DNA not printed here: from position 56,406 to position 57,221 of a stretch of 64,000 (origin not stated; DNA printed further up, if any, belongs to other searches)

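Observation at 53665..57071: Flavinylation-based extracytosolic electron-transfer module ending in a cysteine-less cupredoxin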

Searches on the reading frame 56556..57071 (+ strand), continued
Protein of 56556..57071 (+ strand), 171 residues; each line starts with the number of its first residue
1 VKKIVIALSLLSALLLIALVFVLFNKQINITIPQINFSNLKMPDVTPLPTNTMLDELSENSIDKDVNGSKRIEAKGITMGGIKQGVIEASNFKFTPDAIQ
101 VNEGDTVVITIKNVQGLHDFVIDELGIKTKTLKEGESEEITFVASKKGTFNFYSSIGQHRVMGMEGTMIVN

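Call 21: search_solved_structures(query=window:56556-57068:+, max_evalue=1, show_alignments=5)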
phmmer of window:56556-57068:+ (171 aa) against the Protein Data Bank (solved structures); distinct sequences matched with E-value up to 1: 78 (the best 60 are shown).
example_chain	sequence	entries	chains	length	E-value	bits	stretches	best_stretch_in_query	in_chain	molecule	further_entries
2dv6_A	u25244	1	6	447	1.4e-10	44.6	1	91-168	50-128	Nitrite reductase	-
6tfd_A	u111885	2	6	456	9.4e-09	38.6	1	99-168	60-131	Copper-containing nitrite reductase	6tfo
1iby_A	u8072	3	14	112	2.2e-06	30.9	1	79-159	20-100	NITROSOCYANIN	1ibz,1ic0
1bxu_A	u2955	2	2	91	0.00034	23.8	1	89-170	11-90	PLASTOCYANIN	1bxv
6hbe_A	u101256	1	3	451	0.00065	22.9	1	95-163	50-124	Copper-containing nitrite reductase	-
6kol_A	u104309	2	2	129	0.0012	22.1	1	128-170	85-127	Blue (Type 1) copper domain protein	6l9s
1kdi_A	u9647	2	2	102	0.0021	21.2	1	88-170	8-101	PLASTOCYANIN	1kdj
2bz7_A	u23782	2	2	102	0.0054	19.9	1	88-170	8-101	PLASTOCYANIN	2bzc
3cvb_A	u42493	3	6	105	0.0073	19.5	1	107-170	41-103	Plastocyanin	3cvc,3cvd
4kns_A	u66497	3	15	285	0.012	18.8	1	97-170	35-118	Multicopper oxidase type 1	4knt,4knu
3sbp_A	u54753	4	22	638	0.013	18.7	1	97-170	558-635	Nitrous-oxide reductase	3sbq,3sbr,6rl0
6y71_A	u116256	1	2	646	0.013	18.6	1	97-170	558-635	Nitrous-oxide reductase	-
6y7d_A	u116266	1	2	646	0.013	18.6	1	97-170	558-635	Nitrous-oxide reductase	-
7aqa_A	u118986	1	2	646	0.013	18.6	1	97-170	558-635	Nitrous-oxide reductase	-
6y77_A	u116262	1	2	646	0.013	18.6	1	97-170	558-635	Nitrous-oxide reductase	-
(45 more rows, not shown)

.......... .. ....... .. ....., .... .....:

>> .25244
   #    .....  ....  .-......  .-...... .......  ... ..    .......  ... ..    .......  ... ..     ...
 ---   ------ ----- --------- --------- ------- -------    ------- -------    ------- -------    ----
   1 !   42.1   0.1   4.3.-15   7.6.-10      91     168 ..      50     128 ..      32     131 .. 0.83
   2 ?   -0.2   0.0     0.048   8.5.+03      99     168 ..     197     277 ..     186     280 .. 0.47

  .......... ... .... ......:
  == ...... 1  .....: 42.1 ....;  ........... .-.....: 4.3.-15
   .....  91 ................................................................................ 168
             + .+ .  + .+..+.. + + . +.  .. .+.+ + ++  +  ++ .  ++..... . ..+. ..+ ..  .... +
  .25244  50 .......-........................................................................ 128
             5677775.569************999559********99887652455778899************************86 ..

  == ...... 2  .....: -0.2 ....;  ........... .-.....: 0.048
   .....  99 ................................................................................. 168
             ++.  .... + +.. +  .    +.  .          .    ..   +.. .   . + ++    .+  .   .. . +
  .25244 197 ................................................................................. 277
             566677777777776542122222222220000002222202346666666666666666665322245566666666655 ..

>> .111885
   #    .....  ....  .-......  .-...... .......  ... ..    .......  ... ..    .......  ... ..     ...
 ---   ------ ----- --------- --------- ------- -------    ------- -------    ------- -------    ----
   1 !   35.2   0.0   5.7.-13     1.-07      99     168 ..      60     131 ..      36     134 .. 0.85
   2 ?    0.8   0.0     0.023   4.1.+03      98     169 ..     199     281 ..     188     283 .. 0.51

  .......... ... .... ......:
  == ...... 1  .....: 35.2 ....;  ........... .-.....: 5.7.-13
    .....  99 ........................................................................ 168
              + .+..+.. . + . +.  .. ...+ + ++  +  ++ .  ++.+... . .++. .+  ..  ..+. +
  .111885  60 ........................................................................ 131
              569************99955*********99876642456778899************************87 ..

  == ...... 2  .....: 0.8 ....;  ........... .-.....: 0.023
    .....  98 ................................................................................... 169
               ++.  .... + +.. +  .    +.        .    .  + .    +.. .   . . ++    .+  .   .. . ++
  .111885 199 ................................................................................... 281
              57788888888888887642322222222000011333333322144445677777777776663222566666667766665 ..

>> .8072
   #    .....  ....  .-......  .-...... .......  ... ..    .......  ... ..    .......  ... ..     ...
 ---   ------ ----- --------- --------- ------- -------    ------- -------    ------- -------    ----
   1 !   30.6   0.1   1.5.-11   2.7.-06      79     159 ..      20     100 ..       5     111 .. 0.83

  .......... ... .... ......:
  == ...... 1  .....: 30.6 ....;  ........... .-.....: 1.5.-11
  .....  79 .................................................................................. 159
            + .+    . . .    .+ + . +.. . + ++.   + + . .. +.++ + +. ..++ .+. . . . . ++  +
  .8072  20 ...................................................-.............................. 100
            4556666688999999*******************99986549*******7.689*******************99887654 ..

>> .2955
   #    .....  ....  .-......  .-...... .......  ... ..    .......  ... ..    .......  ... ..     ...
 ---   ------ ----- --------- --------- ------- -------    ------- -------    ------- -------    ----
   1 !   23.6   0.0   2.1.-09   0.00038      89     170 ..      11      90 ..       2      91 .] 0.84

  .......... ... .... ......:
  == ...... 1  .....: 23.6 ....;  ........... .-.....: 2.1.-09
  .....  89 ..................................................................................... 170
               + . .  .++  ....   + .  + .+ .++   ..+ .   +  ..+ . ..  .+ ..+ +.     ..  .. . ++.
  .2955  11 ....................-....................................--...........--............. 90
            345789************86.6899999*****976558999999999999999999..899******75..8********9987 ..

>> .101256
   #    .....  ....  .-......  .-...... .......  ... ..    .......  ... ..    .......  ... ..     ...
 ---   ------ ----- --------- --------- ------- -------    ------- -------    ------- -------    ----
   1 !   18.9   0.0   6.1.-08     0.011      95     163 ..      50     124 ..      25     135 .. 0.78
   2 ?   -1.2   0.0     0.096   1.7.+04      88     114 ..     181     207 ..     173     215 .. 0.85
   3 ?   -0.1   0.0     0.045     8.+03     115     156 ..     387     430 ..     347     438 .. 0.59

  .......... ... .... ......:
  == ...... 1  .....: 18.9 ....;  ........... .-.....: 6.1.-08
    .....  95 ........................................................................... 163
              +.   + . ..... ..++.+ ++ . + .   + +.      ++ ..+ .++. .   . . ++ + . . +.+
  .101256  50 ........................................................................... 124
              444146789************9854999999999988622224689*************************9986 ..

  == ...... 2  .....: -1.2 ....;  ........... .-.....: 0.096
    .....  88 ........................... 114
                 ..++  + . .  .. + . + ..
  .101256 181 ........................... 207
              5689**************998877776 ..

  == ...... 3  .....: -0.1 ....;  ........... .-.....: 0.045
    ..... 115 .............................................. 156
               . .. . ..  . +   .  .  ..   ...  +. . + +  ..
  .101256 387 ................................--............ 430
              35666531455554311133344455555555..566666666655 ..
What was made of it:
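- Closest known: Single-domain type-1. Same: The fold is the same, and so is the ligand-loop architecture H...C-x4-H-x4-M. 2dv6 is the best PDB sequence match (E = 1e-10, call 21).
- Checked: Ser154 (AGC, 57015-57017) aligns with the type-1 Cu Cys of the Hyphomicrobium nitrite reductase N-terminal cupredoxin domain 2dv6: '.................' against '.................' (call 21).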

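Call 35: predict_structure(alignment_id=A1)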
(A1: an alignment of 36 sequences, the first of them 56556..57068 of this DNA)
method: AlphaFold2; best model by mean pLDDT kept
length: 171 residues; sequences in the alignment: 36
mean_pLDDT: 79.4   pTM: 0.52
mean pLDDT of the five models: 79.4, 78.7, 78.0, 76.7, 76.5
residues with pLDDT >= 90: 105; 70-90: 12; 50-70: 21; < 50: 33
segments of 3 or more residues with pLDDT < 50: 49-79
pLDDT, mean of each block of 10 residues (from residue 1): 92 95 76 57 51 44 39 42 90 95 93 97 96 98 94 96 95 90
secondary structure, 60 per line:
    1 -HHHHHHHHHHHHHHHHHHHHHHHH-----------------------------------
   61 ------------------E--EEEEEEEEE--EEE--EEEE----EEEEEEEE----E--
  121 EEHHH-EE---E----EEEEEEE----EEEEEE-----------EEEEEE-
elements in order: H2-25 E82-90 E93-95 E98-101 E106-113 E137-143 E148-153 E165-170
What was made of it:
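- On Type-1 (blue) copper protein: AF2 pLDDT is above 90 for residues 80-171 (call 35).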

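Call 39: fold_search(model_id=the predicted structure, library=pdb)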
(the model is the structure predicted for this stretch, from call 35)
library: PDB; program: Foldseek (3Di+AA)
matches with E <= 10: 1492; with E <= 0.001: 637
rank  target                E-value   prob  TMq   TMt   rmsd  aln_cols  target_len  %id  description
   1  4hcf_A                1.3e-09  1.00  0.46  0.86   1.5        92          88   26  Crystal Structure of Uncharacterized Cupredoxin-like Domain Protein Cupredoxin_1 with Copper Bound from Bacillus anthr (released 2012-10-17)
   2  4hcf_B                1.9e-09  1.00  0.45  0.78   3.9       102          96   25  Crystal Structure of Uncharacterized Cupredoxin-like Domain Protein Cupredoxin_1 with Copper Bound from Bacillus anthr (released 2012-10-17)
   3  4hci_A                2.3e-09  1.00  0.48  0.91   1.4        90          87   28  Uncharacterized Cupredoxin-like Domain Protein Cupredoxin_1 from Bacillus anthracis (released 2012-10-17)
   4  4hcg_B                3.8e-09  1.00  0.46  0.85   1.6        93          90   27  Uncharacterized Cupredoxin-like Domain Protein Cupredoxin_1 with Zinc bound from Bacillus anthracis (released 2012-10-17)
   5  4hci_B                3.8e-09  1.00  0.46  0.83   1.7        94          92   26  Uncharacterized Cupredoxin-like Domain Protein Cupredoxin_1 from Bacillus anthracis (released 2012-10-17)
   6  4hcg_A                7.4e-09  1.00  0.46  0.80   6.7       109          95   23  Uncharacterized Cupredoxin-like Domain Protein Cupredoxin_1 with Zinc bound from Bacillus anthracis (released 2012-10-17)
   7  6kol                  1.5e-08  1.00  0.48  0.64   2.8       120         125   26  Crystal structure of auracyanin from photosynthetic bacterium Roseiflexus castenholzii (released 2020-01-29)
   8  6y7d_A                2.7e-08  1.00  0.49  0.15   1.9        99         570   28  Pseudomonas stutzeri nitrous oxide reductase mutant, H433A (released 2021-01-27)
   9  6pty_A                3.2e-08  1.00  0.50  0.71   1.7        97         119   22  Soluble model of human CuA (Tt3Lh) (released 2019-11-20)
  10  6ptt_A                3.7e-08  1.00  0.50  0.71   1.8        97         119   22  Soluble model of Arabidopsis thaliana CuA (Tt3LAt) (released 2019-11-20)
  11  1fwx_D                4.7e-08  1.00  0.49  0.15   1.8        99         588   23  CRYSTAL STRUCTURE OF NITROUS OXIDE REDUCTASE FROM P. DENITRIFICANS (released 2001-09-25)
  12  1fwx_B                5.0e-08  1.00  0.49  0.15   1.8        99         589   23  CRYSTAL STRUCTURE OF NITROUS OXIDE REDUCTASE FROM P. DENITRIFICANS (released 2001-09-25)
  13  7aq0_B                5.6e-08  1.00  0.49  0.15  11.6       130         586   28  Pseudomonas stutzeri nitrous oxide reductase mutant, D576A/S550A (released 2021-01-13)
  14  2iwf_A                6.0e-08  1.00  0.49  0.15   1.9        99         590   23  Resting form of pink nitrous oxide reductase from Achromobacter Cycloclastes (released 2006-08-16)
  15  1ibz_C                6.0e-08  1.00  0.42  0.65   1.4        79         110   28  RED COPPER PROTEIN NITROSOCYANIN FROM NITROSOMONAS EUROPAEA (released 2001-06-06)
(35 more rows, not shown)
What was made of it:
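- On Type-1 (blue) copper protein: Foldseek target-normalised TM is 0.86-0.91 to 4hcf/4hci, and there are many hits to auracyanin, nitrosocyanin and CuA domains (call 39).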

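Call 42: find_encoding_contigs(protein=P0008, flank=8000, max_places=1)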
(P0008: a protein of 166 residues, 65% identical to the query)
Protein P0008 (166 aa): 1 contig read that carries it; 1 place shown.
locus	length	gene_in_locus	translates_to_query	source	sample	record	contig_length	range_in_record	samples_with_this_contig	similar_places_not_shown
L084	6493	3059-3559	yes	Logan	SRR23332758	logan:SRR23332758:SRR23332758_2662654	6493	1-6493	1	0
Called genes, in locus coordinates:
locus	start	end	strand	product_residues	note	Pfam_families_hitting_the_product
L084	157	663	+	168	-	-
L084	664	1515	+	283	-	PF02424:ApbE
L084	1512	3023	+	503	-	PF00175:NAD_binding_1, PF08030:NAD_binding_6 (faint)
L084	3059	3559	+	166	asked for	PF07732:Cu-oxidase_3 (faint), PF13473:Cupredoxin_1, PF00127:Copper-bind (weak)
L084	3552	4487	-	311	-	PF00413:Peptidase_M10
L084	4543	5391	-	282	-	PF02535:Zip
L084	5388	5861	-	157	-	PF01475:FUR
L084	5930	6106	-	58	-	-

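Call 43: find_encoding_contigs(protein=P0006, flank=8000, max_places=1)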
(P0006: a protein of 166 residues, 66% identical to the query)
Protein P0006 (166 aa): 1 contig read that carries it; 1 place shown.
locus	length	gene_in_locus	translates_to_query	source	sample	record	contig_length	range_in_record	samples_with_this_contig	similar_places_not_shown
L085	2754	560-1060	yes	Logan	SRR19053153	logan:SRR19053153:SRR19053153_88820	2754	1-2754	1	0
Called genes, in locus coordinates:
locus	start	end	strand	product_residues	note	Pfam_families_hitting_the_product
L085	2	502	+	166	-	?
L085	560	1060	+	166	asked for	PF07732:Cu-oxidase_3 (faint), PF00127:Copper-bind, PF13473:Cupredoxin_1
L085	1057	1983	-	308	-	PF00413:Peptidase_M10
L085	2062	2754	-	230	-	?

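Call 44: find_encoding_contigs(protein=P0007, flank=8000, max_places=1)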
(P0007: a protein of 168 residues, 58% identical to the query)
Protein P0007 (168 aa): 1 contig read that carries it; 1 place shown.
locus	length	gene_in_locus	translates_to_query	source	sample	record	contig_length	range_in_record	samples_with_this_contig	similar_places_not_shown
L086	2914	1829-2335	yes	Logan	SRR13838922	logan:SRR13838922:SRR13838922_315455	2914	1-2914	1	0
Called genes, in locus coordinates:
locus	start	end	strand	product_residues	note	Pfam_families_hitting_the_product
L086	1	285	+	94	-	?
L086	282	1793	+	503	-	PF03116:NQR2_RnfD_RnfE (faint), PF00175:NAD_binding_1, PF08030:NAD_binding_6 (weak)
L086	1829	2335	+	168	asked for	PF13473:Cupredoxin_1, PF00127:Copper-bind (weak)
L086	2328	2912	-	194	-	?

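Call 45: find_encoding_contigs(protein=P0005, flank=8000, max_places=1)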
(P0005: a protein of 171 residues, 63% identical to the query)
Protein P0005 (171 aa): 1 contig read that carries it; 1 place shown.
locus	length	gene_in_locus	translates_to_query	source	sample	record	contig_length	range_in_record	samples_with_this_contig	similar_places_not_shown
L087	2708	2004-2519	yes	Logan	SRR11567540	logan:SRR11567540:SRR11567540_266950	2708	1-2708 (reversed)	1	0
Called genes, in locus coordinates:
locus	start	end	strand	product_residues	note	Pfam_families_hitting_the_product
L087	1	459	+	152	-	?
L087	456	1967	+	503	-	PF03116:NQR2_RnfD_RnfE (faint), PF00175:NAD_binding_1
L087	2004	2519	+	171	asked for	PF13473:Cupredoxin_1, PF00127:Copper-bind (weak)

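Call 67: search_protein_representatives(protein=window:56556-57068:+)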
Query: 171 residues. Proteins with E-value up to 0.001 (for the whole library): 4953; up to 1e-10: 2037; up to 1e-30: 5. The best 150 are listed.
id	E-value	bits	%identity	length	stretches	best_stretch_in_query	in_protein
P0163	2.9e-46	173.4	31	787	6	89-169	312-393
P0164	8.1e-41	155.8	51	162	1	2-171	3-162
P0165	2.5e-37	144.4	39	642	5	74-169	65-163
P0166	4.1e-34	134.0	55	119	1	53-171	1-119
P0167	9.7e-32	126.3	39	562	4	108-170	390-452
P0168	2.0e-29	118.7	35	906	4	87-170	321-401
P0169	5.6e-27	110.8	55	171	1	78-171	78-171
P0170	1.2e-26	109.7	44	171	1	36-170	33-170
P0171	2.8e-26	108.5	42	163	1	27-170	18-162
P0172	3.2e-26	108.4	39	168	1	22-170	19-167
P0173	1.4e-25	106.3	41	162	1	37-170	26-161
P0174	2.5e-25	105.4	40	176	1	3-170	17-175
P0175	3.5e-25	105.0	47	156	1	68-171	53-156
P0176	6.9e-25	104.0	51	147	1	80-170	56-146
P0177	9.5e-25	103.6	40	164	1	3-170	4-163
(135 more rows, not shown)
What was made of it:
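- Closest known: Single-domain type-1. Same: The wider CPR/DPANN family (about 2,000-5,000 clusters, call 67) has the complete ligand set.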

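Call 83: find_encoding_contigs(protein=P0010, flank=8000, max_places=1)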
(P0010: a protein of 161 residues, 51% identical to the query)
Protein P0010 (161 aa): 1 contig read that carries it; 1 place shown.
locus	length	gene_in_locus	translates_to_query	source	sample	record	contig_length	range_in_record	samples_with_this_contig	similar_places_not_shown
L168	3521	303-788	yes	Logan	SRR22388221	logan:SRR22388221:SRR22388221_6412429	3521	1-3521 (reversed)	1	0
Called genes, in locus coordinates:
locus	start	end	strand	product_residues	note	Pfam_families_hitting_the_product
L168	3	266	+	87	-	?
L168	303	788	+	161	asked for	PF00127:Copper-bind, PF13473:Cupredoxin_1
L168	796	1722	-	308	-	PF00413:Peptidase_M10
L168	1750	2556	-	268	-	PF02535:Zip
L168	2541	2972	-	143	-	PF01475:FUR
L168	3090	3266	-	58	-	-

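Call 84: find_encoding_contigs(protein=P0011, flank=8000, max_places=1)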
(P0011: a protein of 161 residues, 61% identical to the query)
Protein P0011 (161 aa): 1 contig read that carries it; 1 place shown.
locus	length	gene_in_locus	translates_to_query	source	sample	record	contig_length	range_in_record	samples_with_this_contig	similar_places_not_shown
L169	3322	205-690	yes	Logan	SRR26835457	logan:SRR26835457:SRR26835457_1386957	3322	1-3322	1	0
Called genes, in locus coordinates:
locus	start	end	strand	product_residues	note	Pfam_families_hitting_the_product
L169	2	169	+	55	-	?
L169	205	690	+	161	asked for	PF13473:Cupredoxin_1, PF00127:Copper-bind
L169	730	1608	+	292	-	PF20434:BD-FAE (faint), PF00561:Abhydrolase_1, PF12146:Hydrolase_4, PF00326:Peptidase_S9 (faint)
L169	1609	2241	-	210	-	PF13489:Methyltransf_23, PF07021:MetW, PF08241:Methyltransf_11, PF08242:Methyltransf_12, PF13649:Methyltransf_25, PF13847:Methyltransf_31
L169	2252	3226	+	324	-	PF00768:Peptidase_S11, PF13354:Beta-lactamase2 (weak)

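Call 85: find_encoding_contigs(protein=P0013, flank=8000, max_places=1)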
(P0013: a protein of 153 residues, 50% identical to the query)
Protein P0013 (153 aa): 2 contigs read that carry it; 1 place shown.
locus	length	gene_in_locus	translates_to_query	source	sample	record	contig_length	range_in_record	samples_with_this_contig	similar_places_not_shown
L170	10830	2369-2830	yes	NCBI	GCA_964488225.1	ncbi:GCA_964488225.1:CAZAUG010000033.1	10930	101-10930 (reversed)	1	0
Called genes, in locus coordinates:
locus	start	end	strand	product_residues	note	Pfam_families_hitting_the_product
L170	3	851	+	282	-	?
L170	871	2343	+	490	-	PF00175:NAD_binding_1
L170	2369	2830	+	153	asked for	PF13473:Cupredoxin_1, PF00127:Copper-bind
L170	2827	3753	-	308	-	PF00413:Peptidase_M10 (weak)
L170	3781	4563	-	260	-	PF02535:Zip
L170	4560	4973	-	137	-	PF01475:FUR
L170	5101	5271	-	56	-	-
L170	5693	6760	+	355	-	PF00348:polyprenyl_synt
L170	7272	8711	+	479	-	PF00479:G6PD_N, PF02781:G6PD_C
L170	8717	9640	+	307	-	PF01488:Shikimate_DH (faint), PF03446:NAD_binding_2, PF00393:6PGD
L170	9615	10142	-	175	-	PF00293:NUDIX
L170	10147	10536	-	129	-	PF08818:DUF1801 (weak)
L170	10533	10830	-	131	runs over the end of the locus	?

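Call 86: find_encoding_contigs(protein=P0016, flank=8000, max_places=1)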
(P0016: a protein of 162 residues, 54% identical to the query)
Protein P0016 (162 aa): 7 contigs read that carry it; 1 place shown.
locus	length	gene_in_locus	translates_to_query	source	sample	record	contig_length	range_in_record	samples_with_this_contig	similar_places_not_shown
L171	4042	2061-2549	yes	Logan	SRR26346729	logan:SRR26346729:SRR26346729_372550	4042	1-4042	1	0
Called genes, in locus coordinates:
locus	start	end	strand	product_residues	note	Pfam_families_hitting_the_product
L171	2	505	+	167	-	?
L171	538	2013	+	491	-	PF00175:NAD_binding_1, PF08030:NAD_binding_6 (weak)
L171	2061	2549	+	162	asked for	PF13473:Cupredoxin_1, PF00127:Copper-bind (weak)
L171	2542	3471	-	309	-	PF00413:Peptidase_M10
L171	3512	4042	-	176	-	?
